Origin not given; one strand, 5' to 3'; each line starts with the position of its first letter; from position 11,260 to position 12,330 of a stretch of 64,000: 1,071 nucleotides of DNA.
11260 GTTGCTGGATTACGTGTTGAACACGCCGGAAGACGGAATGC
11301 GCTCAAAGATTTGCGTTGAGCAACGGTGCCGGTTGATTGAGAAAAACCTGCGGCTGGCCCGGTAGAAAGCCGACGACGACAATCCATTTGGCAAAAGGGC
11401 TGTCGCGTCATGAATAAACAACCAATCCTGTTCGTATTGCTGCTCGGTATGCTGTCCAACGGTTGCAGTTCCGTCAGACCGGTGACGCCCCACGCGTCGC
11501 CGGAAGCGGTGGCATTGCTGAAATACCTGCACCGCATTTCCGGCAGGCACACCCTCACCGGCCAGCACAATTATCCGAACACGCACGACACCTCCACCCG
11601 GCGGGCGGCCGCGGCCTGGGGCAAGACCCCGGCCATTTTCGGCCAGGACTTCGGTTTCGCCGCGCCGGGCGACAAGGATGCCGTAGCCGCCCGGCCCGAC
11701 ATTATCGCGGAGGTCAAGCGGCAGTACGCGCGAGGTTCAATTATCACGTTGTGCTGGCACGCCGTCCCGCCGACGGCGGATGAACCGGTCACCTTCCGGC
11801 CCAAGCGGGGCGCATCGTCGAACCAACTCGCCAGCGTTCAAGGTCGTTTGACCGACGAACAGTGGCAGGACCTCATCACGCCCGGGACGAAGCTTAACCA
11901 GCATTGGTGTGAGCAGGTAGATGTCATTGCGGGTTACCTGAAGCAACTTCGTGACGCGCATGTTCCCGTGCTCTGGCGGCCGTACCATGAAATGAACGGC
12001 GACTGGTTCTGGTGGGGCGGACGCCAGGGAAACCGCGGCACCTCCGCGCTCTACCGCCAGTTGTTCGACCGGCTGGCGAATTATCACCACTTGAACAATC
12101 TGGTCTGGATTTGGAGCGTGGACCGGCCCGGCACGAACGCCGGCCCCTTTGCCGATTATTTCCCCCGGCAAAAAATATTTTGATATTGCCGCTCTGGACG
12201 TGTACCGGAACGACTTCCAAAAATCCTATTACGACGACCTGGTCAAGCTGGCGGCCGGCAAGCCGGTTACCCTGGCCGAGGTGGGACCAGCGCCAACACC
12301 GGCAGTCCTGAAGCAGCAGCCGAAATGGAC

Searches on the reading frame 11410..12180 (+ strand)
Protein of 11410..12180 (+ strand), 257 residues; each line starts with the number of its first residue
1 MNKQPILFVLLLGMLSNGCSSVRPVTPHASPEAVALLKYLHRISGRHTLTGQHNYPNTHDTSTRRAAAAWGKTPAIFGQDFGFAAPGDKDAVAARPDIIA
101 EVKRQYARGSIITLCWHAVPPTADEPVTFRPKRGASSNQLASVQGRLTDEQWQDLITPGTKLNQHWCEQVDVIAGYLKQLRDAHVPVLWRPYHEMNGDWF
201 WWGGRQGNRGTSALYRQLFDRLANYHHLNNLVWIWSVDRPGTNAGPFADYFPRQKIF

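Call 67: search_protein_families(library=pfam, proteins=[window:11410-12180:+], max_evalue=0.0001)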
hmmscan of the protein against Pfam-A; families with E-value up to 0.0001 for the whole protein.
window:11410-12180:+ (257 aa): 1 family
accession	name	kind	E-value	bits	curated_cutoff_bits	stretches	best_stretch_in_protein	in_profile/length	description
PF02156.21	Glyco_hydro_26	-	1e-35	124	20.2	1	25-239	1-207/311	Glycosyl hydrolase family 26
